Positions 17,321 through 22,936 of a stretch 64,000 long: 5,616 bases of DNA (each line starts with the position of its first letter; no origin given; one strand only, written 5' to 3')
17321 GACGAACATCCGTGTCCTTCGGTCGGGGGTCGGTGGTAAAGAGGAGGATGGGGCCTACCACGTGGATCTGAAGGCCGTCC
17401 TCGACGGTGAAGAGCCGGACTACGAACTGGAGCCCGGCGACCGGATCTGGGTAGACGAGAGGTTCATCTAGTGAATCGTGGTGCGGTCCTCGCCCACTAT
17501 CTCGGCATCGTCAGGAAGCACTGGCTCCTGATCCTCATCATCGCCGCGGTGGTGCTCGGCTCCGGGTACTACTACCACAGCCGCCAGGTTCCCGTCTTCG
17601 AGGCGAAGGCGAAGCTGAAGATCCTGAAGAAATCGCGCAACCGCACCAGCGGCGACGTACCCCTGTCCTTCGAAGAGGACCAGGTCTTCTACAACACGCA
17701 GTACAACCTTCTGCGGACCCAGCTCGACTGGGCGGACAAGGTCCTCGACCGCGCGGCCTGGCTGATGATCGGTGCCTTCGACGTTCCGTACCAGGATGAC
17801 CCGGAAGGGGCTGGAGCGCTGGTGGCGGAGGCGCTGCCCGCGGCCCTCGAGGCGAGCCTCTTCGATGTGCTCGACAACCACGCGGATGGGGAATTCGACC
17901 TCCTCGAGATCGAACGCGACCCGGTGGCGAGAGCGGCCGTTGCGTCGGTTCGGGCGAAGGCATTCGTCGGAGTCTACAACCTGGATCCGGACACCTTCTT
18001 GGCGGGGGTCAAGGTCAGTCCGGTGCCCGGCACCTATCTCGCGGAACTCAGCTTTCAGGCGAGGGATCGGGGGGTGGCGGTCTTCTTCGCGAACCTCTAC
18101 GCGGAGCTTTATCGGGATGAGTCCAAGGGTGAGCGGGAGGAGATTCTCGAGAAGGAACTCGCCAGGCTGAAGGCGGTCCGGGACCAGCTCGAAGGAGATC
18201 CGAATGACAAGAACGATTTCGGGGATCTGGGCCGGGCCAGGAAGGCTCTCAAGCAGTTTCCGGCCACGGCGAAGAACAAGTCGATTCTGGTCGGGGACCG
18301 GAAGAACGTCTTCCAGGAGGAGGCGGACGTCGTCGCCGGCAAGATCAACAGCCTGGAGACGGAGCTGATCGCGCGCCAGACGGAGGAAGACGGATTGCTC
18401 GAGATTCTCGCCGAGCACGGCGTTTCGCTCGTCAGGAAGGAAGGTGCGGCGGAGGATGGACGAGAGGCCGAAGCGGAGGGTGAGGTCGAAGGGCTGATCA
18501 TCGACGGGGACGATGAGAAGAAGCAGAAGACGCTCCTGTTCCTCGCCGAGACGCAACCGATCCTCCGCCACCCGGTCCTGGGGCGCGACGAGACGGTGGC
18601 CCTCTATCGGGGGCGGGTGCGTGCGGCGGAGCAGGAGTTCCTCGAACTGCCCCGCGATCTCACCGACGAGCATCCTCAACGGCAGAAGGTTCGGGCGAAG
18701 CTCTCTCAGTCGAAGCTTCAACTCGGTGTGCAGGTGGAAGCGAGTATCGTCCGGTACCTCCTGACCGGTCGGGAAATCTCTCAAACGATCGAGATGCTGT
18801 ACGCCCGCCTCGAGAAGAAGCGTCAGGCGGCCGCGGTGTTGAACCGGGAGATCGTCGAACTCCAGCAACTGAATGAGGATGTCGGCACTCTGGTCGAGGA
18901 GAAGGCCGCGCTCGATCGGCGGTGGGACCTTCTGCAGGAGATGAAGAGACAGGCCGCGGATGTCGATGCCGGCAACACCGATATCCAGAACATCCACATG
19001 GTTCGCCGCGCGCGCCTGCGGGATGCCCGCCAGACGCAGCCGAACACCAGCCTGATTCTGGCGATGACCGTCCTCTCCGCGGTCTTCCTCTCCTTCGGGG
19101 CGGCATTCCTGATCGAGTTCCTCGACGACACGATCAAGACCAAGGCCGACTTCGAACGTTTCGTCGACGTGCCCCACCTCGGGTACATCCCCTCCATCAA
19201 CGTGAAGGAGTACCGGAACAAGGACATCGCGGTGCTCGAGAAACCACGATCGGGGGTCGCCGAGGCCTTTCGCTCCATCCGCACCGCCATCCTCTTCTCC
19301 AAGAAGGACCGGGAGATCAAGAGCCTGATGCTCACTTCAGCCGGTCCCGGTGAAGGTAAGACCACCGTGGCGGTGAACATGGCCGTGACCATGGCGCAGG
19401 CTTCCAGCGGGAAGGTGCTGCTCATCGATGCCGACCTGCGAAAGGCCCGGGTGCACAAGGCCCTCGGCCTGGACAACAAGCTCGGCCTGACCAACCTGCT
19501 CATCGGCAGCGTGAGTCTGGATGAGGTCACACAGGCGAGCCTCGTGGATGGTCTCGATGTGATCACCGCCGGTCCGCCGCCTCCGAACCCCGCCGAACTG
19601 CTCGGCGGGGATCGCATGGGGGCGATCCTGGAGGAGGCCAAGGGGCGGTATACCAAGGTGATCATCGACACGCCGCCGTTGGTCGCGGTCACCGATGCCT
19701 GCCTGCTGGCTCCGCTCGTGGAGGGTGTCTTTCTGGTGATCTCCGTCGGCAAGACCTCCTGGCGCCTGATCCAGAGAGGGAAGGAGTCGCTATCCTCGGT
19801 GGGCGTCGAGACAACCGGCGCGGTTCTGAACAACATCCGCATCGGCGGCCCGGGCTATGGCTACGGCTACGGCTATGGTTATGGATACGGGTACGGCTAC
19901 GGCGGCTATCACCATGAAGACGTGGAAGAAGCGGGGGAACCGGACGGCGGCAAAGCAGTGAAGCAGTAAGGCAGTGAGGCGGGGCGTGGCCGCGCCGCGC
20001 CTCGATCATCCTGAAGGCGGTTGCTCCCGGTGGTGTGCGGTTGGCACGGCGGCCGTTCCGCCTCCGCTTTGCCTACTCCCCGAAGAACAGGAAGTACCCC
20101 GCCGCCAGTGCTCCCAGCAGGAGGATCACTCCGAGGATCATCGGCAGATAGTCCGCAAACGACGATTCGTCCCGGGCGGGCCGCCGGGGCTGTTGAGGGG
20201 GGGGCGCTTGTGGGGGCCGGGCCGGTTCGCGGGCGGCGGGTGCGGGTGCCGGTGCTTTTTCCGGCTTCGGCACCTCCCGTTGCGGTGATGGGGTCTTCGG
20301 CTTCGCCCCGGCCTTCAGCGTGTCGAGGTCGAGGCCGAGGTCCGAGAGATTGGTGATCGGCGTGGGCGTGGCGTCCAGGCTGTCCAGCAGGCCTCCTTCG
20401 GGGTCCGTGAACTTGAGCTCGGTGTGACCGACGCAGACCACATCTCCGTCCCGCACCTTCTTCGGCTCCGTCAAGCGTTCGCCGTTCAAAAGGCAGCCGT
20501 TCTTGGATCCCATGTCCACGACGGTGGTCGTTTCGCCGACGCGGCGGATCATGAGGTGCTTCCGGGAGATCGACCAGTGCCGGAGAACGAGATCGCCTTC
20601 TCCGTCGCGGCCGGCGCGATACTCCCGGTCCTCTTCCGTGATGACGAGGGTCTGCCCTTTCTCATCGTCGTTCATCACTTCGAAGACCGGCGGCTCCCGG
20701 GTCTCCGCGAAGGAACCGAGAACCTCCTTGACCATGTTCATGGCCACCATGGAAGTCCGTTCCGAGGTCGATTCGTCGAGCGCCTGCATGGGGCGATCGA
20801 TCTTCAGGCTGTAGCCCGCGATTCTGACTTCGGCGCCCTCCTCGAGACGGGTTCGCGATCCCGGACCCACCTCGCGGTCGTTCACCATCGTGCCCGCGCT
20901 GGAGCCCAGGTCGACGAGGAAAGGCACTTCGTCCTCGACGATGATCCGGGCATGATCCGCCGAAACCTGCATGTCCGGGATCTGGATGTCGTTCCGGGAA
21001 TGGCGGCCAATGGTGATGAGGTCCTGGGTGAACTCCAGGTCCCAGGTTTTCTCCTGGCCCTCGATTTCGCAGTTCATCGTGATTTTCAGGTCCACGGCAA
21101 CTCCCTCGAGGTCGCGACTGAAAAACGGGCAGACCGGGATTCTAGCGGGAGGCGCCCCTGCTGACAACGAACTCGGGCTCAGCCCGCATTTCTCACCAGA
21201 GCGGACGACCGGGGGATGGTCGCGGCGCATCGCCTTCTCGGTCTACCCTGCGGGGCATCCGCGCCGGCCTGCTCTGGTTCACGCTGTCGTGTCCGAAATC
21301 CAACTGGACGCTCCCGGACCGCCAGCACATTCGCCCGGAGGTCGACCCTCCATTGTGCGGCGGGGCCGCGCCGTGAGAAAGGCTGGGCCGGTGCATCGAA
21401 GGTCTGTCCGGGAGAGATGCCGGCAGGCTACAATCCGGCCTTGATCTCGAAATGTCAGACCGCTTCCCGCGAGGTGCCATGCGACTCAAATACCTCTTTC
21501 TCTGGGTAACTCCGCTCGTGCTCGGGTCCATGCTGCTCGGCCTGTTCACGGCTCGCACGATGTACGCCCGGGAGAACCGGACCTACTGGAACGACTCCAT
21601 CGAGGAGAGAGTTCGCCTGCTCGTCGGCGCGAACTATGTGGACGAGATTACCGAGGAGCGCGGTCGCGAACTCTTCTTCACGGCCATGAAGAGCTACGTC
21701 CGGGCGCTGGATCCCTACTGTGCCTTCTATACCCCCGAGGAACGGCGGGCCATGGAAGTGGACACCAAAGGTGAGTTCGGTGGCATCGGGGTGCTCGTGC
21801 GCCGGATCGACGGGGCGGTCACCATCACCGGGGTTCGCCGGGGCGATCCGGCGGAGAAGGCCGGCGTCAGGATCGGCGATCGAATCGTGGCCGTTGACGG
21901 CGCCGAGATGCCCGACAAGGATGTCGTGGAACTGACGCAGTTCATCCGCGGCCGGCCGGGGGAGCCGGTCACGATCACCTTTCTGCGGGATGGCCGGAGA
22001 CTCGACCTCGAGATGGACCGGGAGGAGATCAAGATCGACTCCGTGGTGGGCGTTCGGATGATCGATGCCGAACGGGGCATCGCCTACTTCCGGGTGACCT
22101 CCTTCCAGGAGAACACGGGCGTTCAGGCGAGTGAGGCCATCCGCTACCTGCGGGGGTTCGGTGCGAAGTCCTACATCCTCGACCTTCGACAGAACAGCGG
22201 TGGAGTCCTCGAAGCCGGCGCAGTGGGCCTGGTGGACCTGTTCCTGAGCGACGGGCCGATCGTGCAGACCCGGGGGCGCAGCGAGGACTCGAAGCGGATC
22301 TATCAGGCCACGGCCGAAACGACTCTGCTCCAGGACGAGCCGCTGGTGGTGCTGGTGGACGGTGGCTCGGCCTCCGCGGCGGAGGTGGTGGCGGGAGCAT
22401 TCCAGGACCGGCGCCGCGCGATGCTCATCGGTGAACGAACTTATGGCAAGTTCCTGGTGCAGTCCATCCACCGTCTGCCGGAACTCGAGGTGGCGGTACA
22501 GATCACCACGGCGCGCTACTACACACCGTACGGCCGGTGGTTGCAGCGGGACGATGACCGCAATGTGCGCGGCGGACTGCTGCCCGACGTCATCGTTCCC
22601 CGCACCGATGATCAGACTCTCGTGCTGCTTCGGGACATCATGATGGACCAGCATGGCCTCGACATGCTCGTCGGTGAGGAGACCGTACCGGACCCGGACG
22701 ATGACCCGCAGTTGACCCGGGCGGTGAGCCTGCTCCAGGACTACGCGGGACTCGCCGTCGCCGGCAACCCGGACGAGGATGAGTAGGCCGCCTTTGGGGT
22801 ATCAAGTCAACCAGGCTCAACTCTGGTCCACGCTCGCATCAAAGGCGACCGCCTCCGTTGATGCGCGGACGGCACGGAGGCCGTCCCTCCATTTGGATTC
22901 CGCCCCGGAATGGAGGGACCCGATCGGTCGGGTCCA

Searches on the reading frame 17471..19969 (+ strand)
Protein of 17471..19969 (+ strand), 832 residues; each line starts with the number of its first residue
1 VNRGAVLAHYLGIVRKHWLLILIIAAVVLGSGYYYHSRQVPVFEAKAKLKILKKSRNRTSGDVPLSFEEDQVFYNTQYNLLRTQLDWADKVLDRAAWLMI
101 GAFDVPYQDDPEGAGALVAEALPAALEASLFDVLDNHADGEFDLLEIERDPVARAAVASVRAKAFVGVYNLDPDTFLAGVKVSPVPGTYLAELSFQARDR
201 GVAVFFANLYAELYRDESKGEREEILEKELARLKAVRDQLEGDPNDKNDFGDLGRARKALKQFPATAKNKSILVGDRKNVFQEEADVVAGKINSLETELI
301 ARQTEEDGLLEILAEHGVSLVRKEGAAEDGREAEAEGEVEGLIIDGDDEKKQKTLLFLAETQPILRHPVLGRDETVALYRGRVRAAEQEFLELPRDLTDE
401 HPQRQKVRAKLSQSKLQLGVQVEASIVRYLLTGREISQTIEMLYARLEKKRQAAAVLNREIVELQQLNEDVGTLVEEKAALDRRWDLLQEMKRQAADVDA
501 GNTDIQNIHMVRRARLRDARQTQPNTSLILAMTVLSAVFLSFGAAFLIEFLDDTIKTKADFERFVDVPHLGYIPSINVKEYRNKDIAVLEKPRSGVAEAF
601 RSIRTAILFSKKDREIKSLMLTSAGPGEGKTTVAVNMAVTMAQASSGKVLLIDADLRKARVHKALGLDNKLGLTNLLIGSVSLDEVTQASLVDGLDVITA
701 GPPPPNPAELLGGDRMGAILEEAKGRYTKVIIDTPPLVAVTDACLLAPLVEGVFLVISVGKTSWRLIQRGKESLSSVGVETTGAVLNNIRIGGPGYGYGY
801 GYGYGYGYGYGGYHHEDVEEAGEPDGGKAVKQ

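Call 4: search_protein_families(library=pfam, proteins=[window:17471-19969:+], max_evalue=0.01)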
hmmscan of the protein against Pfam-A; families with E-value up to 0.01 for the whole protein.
window:17471-19969:+ (832 aa): 6 families
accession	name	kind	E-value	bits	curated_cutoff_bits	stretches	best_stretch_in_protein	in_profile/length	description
PF13614.12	AAA_31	-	9e-09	35.9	27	1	627-740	12-131/177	AAA domain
PF01656.29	CbiA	-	1.9e-06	28.3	25.4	1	620-728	2-70/125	CobQ/CobB/MinD/ParA nucleotide binding domain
PF10609.15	ParA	-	0.0009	19.2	27.1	1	619-670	6-56/246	NUBPL iron-transfer P-loop NTPase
PF03796.21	DnaB_C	-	0.0025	17.7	27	0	618-685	20-88/255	DnaB-like helicase C terminal domain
PF02706.20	Wzz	-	0.0037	18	25.5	1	7-75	5-72/91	Chain length determinant protein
PF13807.11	GNVR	-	0.0044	17.4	27.7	0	492-547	26-79/82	G-rich domain on putative tyrosine kinase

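Call 23: search_protein_families(library=ncbifam, proteins=[window:17471-19969:+], max_evalue=0.01)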
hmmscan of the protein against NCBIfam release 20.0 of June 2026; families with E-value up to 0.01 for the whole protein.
window:17471-19969:+ (832 aa): 16 families
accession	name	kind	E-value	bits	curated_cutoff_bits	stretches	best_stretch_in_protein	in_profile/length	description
TIGR01007.1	eps_fam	subfamily_domain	4.8e-51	173.2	108.05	1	598-803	1-204/204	polysaccharide biosynthesis tyrosine autokinase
NF007350.0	PRK09841.1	equivalog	4.6e-49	167.2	1248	1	580-810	493-722/726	tyrosine-protein kinase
TIGR01005.1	eps_transp_fam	subfamily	1.6e-47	162.2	411.7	2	588-816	518-745/754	exopolysaccharide transport protein family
NF008568.0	PRK11519.1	equivalog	2e-43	148.6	1068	1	577-808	487-715/720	tyrosine-protein kinase Wzc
TIGR03018.1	pepcterm_TyrKin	hypoth_equivalog_domain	1.3e-40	139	230.65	1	588-776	3-198/207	XrtA-associated tyrosine autokinase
TIGR03029.1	EpsG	equivalog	5.2e-36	124.2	313.8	1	590-788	77-274/274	chain length determinant protein tyrosine kinase EpsG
TIGR03017.1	EpsF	equivalog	6e-12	45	422.75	1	380-573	260-443/444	chain length determinant protein EpsF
TIGR01969.1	minD_arch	subfamily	1e-08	34.7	201.75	1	620-789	4-170/251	cell division ATPase MinD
TIGR01006.1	polys_exp_MPA1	subfamily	7.2e-07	28.9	296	1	503-577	152-225/226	CspC family polysaccharide chain length determinant protein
TIGR01968.1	minD_bact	equivalog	1e-05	25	212.9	1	619-735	4-120/261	septum site-determining protein MinD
NF041136.1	MrpORP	equivalog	1.3e-05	24.7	450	1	618-670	7-58/365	iron-sulfur cluster carrier protein MrpORP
TIGR03007.1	pepcterm_ChnLen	equivalog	1.4e-05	23.5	278.85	1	368-584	239-471/498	XrtA system polysaccharide chain length determinant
NF041546.1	ParA_partition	equivalog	3.3e-05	23.5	180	1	627-657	10-39/203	ParA family partition ATPase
TIGR03600.1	phage_DnaB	exception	0.0044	16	498.65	1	617-664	194-241/421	phage replicative helicase, DnaB family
NF008669.0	PRK11670.1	equivalog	0.0063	15.4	348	0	617-669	107-159/369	iron-sulfur cluster carrier protein ApbC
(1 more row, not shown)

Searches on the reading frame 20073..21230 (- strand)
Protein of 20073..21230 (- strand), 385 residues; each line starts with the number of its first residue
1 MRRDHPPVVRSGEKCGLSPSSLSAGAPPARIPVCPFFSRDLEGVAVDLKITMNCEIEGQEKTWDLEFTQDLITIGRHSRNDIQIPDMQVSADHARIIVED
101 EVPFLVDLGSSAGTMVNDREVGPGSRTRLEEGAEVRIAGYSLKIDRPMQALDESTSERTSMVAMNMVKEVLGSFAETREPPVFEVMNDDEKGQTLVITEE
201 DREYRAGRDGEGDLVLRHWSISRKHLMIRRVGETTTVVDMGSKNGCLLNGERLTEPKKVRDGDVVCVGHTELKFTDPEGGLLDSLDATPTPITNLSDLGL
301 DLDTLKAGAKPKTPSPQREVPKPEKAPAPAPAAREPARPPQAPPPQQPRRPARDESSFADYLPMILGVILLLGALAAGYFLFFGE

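Call 4: search_protein_families(library=pfam, proteins=[window:20073-21230:-], max_evalue=0.01)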
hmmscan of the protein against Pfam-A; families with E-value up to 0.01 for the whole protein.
window:20073-21230:- (385 aa): 2 families
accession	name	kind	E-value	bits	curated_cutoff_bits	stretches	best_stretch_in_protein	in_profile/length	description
PF00498.31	FHA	-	8.4e-36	122.7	20.7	2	72-137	1-66/67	FHA domain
PF16697.10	Yop-YscD_cpl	-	6.6e-26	90.8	33.2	2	189-277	6-93/94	Inner membrane component of T3SS, cytoplasmic domain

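Call 72: search_protein_families(library=padloc, proteins=[window:20073-21230:-], max_evalue=0.001)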
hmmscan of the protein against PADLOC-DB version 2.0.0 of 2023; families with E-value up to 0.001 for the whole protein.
window:20073-21230:- (385 aa): 0 families

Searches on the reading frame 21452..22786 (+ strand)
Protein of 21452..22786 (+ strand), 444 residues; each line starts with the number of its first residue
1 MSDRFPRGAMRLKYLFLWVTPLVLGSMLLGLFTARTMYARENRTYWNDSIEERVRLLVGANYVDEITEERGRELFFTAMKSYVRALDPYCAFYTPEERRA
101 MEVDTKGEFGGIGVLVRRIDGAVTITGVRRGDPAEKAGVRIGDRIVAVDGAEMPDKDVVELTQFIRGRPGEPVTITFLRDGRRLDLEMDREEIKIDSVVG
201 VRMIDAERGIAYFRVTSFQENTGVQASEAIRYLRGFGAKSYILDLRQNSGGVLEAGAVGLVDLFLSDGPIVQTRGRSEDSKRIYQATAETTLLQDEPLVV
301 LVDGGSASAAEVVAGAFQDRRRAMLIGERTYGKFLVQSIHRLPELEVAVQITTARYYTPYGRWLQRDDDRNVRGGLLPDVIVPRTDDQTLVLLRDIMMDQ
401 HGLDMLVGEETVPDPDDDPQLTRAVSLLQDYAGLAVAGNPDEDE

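Call 4: search_protein_families(library=pfam, proteins=[window:21452-22786:+], max_evalue=0.01)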
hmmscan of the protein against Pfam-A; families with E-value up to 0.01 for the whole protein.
window:21452-22786:+ (444 aa): 4 families
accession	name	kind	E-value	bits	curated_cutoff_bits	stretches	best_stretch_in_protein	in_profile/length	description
PF03572.23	Peptidase_S41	-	1.7e-44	151.8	24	1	210-381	2-164/165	Peptidase family S41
PF13180.12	PDZ_2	-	9.5e-14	51.9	27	1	110-187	1-77/80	PDZ domain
PF17820.7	PDZ_6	-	2.2e-12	47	27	1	124-179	1-54/54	PDZ domain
PF00595.29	PDZ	-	4.9e-07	30.5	23.2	1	110-176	10-79/81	PDZ domain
